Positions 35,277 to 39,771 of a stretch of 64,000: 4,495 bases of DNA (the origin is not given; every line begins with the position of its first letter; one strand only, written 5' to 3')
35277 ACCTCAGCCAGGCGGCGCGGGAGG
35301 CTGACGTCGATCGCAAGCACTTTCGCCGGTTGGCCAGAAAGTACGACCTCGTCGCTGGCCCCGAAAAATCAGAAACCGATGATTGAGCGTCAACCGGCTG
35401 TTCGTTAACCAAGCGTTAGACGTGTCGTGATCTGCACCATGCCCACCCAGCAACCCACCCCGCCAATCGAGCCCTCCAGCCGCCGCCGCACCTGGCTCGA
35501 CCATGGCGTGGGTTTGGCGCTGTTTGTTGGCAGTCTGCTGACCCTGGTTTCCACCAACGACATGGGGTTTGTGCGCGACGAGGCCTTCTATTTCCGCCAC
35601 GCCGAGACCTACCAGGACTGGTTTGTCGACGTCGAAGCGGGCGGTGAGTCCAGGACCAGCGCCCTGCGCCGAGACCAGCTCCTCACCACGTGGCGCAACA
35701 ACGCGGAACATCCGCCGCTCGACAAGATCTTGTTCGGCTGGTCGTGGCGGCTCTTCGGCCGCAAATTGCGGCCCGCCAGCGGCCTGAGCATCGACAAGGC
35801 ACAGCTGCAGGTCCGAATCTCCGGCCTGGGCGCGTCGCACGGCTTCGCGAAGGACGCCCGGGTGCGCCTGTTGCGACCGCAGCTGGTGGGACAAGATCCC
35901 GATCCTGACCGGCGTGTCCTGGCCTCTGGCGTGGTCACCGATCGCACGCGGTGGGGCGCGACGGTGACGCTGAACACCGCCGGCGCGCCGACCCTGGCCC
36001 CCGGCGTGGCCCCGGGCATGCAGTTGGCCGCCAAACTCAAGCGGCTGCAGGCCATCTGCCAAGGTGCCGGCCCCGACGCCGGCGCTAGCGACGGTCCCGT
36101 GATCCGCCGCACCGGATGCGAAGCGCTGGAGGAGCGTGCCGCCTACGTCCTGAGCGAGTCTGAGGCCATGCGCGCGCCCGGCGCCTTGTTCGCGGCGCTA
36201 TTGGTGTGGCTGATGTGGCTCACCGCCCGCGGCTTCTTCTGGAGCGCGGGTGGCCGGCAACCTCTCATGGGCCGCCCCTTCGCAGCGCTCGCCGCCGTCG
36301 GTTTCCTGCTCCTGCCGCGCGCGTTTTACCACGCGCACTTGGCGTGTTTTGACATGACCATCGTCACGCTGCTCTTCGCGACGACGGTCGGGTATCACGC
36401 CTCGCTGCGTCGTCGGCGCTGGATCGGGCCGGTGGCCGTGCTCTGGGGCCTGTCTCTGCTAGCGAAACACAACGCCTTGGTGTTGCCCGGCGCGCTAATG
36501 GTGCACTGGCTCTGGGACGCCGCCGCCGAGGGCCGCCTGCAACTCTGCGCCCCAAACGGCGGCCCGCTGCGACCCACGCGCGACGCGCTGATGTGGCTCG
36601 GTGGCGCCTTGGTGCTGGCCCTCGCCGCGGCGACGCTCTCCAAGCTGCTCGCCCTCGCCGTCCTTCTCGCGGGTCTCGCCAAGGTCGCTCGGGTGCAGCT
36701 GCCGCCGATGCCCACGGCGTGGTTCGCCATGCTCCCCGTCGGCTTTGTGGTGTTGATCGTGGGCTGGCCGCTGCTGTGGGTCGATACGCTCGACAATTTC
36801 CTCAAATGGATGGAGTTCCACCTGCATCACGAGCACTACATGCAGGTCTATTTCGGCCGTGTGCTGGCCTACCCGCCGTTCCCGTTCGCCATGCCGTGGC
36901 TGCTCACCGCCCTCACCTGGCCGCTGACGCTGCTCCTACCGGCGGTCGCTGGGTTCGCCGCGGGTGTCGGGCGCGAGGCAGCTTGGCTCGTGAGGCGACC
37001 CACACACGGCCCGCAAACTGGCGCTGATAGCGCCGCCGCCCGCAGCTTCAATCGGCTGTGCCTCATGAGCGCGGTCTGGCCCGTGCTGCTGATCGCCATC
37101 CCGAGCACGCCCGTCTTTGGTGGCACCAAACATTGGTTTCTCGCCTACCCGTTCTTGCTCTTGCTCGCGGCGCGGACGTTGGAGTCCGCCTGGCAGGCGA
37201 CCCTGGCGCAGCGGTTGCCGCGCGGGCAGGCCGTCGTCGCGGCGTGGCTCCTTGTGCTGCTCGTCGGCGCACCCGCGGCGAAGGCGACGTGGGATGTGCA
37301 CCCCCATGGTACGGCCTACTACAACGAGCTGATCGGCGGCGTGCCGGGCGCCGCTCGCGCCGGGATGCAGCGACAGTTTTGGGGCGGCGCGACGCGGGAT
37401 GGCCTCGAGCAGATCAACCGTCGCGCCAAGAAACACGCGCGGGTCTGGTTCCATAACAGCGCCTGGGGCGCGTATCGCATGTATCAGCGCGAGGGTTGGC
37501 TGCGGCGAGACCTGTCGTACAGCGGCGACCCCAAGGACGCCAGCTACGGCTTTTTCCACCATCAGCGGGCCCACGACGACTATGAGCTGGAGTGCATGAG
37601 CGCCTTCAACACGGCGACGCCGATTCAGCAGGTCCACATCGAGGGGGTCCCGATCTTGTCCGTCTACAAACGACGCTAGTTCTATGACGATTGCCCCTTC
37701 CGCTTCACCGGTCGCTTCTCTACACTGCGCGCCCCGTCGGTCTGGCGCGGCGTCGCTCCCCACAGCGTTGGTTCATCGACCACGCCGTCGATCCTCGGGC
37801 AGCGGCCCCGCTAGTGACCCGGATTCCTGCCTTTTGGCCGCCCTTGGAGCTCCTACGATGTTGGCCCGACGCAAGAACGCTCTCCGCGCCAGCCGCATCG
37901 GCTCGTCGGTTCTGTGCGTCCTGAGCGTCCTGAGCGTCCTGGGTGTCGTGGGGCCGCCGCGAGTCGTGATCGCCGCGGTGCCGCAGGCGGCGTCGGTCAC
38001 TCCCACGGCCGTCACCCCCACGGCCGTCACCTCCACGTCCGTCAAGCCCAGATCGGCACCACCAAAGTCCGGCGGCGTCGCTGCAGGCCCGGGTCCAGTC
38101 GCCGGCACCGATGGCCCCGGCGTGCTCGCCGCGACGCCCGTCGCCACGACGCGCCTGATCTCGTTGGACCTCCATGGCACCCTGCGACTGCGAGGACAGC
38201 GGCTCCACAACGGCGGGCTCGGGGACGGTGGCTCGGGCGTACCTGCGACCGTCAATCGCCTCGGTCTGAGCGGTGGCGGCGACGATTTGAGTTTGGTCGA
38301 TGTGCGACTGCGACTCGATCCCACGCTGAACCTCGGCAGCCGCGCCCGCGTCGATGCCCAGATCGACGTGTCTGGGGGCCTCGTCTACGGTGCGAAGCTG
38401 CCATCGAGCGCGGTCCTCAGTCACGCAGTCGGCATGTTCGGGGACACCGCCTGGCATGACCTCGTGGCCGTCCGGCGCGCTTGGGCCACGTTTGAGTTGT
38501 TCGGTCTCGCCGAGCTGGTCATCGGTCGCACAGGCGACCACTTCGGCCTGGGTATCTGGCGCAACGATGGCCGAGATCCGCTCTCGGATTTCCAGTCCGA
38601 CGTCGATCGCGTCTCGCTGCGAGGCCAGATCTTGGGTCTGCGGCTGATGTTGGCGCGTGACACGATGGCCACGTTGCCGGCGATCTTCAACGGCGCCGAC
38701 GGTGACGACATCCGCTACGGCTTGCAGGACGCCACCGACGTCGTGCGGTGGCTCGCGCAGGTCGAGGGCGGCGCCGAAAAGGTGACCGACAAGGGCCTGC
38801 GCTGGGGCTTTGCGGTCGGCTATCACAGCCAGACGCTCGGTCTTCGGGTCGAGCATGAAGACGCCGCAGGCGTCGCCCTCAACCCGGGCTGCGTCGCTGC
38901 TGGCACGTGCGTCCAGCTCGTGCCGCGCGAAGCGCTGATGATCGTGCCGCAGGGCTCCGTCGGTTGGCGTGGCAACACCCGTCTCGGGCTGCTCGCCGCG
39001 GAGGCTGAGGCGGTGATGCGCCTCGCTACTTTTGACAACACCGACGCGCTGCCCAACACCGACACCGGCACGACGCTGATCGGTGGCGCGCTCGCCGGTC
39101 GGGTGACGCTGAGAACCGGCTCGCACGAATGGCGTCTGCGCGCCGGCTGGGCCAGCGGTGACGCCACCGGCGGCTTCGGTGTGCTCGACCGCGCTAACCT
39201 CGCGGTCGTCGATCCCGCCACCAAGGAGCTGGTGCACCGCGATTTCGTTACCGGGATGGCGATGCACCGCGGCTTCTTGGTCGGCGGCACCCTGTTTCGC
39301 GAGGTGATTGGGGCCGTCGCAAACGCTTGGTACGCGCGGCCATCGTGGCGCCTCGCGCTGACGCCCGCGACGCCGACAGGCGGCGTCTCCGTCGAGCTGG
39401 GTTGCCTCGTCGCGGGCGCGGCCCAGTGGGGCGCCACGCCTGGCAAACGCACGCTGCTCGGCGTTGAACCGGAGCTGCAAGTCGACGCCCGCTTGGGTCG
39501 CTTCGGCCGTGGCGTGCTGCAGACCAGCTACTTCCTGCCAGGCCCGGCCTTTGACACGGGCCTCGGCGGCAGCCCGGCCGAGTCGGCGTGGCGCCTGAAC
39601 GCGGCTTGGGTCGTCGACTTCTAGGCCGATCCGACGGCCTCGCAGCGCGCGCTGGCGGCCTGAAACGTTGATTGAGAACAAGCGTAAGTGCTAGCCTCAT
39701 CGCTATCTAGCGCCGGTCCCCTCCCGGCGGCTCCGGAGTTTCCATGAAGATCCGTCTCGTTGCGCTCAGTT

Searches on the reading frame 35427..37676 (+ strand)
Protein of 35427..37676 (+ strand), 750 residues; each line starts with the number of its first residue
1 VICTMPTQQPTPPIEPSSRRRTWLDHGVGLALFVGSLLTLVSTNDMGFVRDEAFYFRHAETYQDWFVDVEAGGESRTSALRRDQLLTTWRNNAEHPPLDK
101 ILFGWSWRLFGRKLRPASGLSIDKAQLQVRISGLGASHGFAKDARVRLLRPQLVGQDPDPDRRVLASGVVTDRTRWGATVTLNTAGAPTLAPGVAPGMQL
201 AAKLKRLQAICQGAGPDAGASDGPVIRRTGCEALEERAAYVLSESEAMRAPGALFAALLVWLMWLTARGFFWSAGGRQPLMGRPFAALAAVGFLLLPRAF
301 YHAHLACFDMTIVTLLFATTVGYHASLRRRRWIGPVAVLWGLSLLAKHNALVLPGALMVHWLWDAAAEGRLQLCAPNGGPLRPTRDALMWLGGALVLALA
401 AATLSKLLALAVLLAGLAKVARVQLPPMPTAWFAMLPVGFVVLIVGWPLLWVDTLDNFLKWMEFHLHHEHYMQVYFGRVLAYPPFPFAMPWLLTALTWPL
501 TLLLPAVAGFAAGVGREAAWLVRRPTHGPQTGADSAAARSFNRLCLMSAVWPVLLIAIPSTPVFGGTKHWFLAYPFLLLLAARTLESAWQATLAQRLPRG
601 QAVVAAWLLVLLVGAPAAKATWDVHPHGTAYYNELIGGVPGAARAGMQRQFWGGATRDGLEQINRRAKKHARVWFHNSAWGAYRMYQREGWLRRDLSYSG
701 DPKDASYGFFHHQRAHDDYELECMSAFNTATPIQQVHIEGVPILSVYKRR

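Call 8: search_protein_families(library=pfam, proteins=[window:35427-37676:+], max_evalue=0.01)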
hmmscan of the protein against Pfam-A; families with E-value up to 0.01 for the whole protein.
window:35427-37676:+ (750 aa): 0 families

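Call 24: search_protein_families(library=pfam, proteins=[window:35439-37676:+], max_evalue=10)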
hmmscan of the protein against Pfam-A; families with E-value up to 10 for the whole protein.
window:35439-37676:+ (746 aa): 0 families

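Call 25: search_protein_families(library=ncbifam, proteins=[window:35439-37676:+], max_evalue=1)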
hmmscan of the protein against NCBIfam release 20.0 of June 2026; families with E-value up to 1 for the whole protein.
window:35439-37676:+ (746 aa): 0 families

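Call 26: search_solved_structures(query=window:35439-37676:+, max_evalue=10)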
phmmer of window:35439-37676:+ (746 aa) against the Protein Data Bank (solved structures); distinct sequences matched with E-value up to 10: 0.

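Call 54: search_solved_structures(query=A4, max_evalue=10)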
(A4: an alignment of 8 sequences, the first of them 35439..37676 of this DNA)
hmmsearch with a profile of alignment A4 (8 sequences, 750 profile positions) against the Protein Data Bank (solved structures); distinct sequences matched with E-value up to 10: 0.

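Call 55: search_protein_families(library=pfam, alignment_id=A4, max_evalue=1)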
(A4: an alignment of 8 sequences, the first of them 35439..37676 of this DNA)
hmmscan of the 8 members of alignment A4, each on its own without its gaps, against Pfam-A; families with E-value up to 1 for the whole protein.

A. member 1, window:35439-37676:+ (746 aa): 0 families

B. families by the number of members that match (of 8 scanned): 3 families
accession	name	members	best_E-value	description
PF13231.12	PMT_2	1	5.5e-06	Dolichyl-phosphate-mannose-protein mannosyltransferase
PF02238.20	COX7a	1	0.029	Cytochrome c oxidase subunit VII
PF21961.1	AppA_4HB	1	0.1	AppA, four helix bundle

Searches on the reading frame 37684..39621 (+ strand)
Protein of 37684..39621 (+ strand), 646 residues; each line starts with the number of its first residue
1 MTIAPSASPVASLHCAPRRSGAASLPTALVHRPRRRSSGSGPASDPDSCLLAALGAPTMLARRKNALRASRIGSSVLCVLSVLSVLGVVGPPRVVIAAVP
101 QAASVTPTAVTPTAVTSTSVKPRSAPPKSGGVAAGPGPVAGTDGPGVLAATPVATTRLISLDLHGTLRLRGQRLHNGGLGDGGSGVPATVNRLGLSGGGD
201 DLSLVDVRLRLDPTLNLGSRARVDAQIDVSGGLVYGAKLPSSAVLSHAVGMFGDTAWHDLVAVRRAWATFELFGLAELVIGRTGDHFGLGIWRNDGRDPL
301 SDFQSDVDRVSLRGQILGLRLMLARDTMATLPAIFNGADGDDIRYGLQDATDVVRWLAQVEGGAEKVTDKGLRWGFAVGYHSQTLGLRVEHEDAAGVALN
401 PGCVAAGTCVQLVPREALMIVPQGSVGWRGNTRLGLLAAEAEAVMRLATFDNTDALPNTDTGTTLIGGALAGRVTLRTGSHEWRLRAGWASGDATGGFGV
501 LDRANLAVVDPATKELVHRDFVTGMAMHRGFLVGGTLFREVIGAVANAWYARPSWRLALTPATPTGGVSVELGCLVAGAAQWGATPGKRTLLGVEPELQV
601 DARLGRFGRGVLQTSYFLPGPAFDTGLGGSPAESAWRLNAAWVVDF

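Call 8: search_protein_families(library=pfam, proteins=[window:37684-39621:+], max_evalue=0.01)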
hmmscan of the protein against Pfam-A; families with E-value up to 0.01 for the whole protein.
window:37684-39621:+ (646 aa): 0 families

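Call 24: search_protein_families(library=pfam, proteins=[window:37858-39621:+], max_evalue=10)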
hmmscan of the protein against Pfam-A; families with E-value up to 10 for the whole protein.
window:37858-39621:+ (588 aa): 0 families

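Call 25: search_protein_families(library=ncbifam, proteins=[window:37858-39621:+], max_evalue=1)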
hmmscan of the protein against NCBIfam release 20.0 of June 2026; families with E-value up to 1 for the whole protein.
window:37858-39621:+ (588 aa): 1 family
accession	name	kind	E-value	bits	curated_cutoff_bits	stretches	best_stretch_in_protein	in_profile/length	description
TIGR04551.1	TIGR04551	subfamily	1.6e-37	129.6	300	1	103-545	1-474/519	TIGR04551 family protein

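Call 27: search_solved_structures(query=window:37858-39621:+, max_evalue=10)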
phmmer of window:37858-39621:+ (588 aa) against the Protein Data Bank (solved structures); distinct sequences matched with E-value up to 10: 0.

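Call 36: find_homologous_proteins(query=window:37858-39621:+, max_evalue=0.00001)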
Query window:37858-39621:+ (588 aa): 44 proteins with E <= 0.00001 among 8000 candidates.
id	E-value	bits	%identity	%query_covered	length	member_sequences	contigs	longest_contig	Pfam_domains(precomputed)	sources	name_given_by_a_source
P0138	0.0e+0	1296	100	100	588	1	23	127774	-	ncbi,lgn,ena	-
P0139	0.0e+0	1044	82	100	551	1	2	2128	-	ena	-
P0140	3.4e-217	741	66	86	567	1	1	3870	-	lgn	-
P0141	5.4e-216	737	61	100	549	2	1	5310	-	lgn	-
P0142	4.2e-196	671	60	88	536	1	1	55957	-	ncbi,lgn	-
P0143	4.9e-184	631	61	83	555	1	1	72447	-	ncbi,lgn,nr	ncbi:MAG: hypothetical protein KC502_02945 [Myxococcales bacterium]|nr:hypothetical protein [Myxococ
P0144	2.9e-138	480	49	87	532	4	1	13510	-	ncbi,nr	ncbi:MAG: hypothetical protein CMH53_10575 [Myxococcales bacterium]|nr:hypothetical protein [Myxococ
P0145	1.4e-135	471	49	83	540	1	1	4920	-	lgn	-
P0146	1.8e-132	461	51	81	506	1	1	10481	-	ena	-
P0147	2.8e-131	457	48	83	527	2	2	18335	-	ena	-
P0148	8.5e-131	456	50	83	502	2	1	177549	-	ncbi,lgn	-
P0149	4.3e-129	450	47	83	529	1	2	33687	-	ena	-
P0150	6.9e-128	446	47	85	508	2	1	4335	-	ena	-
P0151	9.1e-128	446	48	83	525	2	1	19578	-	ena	-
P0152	1.9e-127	445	45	91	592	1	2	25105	-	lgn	-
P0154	7.0e-125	436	48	82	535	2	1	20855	PF13372.13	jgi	jgi:uncharacterized protein (TIGR04551 family)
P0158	4.0e-118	414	44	87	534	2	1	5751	PF13372.13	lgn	-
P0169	2.9e-75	272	37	85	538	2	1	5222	-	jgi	jgi:uncharacterized protein (TIGR04551 family)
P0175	6.5e-72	261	36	85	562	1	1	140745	-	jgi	jgi:uncharacterized protein (TIGR04551 family)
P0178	1.5e-67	247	38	81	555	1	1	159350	-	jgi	jgi:uncharacterized protein (TIGR04551 family)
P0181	4.3e-9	54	27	69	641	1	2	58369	-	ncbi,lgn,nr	ncbi:MAG: TIGR04551 family protein [Myxococcota bacterium]|nr:TIGR04551 family protein [Myxococcota 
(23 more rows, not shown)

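Call 52: predict_structure(alignment_id=A3)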
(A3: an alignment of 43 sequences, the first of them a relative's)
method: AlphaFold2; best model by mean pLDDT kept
length: 588 residues; sequences in the alignment: 43
mean_pLDDT: 75.5   pTM: 0.74
mean pLDDT of the five models: 75.5, 75.3, 75.2, 73.4, 73.2
residues with pLDDT >= 90: 235; 70-90: 137; 50-70: 110; < 50: 106
segments of 3 or more residues with pLDDT < 50: 1-4, 8-10, 28-67, 72-95, 271-293, 443-446
pLDDT, mean of each block of 10 residues (from residue 1): 46 59 53 36 30 33 41 42 38 54 94 89 62 66 82 93 92 74 70 57 82 93 93 89 83 94 88 40 38 73 95 98 79 57 61 70 97 98 96 63 79 98 98 80 54 71 85 81 80 98 93 97 87 95 95 96 88 91 95
secondary structure, 60 per line:
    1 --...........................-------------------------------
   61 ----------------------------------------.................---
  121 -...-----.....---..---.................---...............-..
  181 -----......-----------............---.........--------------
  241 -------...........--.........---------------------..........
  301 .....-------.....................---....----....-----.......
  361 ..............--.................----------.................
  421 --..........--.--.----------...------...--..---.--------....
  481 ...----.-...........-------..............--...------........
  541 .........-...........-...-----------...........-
elements in order: H3-29 E101-117 H130-134 E143-159 E163-177 H186-189 E203-214 E218-226 E248-258 E261-269 H291-294 E295-305 E313-329 H330-333 H337-340 H345-348 E354-374 E377-393 E404-420 E423-432 E449-451 E458-460 H477-483 E490-500 E508-521 E533-546 E551-561 E577-587

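Call 87: find_encoding_contigs(protein=P0181, flank=8000, max_places=2)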
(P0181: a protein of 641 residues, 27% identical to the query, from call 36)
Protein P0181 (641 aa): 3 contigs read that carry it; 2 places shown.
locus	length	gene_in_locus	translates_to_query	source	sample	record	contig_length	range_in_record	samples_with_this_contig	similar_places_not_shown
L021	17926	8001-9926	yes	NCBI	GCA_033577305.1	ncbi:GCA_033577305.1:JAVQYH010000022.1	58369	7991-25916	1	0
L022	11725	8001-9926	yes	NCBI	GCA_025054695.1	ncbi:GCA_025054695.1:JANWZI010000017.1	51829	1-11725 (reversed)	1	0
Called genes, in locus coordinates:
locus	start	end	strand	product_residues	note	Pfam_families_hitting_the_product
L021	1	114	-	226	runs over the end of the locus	PF00486:Trans_reg_C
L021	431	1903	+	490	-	PF00512:HisKA, PF02518:HATPase_c, PF13581:HATPase_c_2 (faint), PF14501:HATPase_c_5 (faint)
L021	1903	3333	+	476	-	PF00512:HisKA, PF02518:HATPase_c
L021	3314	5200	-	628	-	PF12228:DUF3604 (faint)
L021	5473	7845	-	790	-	PF00884:Sulfatase, PF01663:Phosphodiest (weak)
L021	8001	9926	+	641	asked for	-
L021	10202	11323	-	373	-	PF00154:RecA_N, PF08423:Rad51 (weak), PF06745:ATPase (faint), PF27531:MT3502_N (weak), PF21096:RecA_C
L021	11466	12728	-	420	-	PF00994:MoCF_biosynth, PF18146:CinA_KH, PF02464:CinA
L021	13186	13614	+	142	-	PF00572:Ribosomal_L13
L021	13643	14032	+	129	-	PF00380:Ribosomal_S9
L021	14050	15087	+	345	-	PF01118:Semialdhyde_dh, PF22698:Semialdhyde_dhC_1, PF02774:Semialdhyde_dhC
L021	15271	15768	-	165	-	-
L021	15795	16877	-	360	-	PF04055:Radical_SAM, PF06463:Mob_synth_C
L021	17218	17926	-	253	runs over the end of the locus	PF07238:PilZ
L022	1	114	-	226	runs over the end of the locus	PF00486:Trans_reg_C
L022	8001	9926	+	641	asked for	-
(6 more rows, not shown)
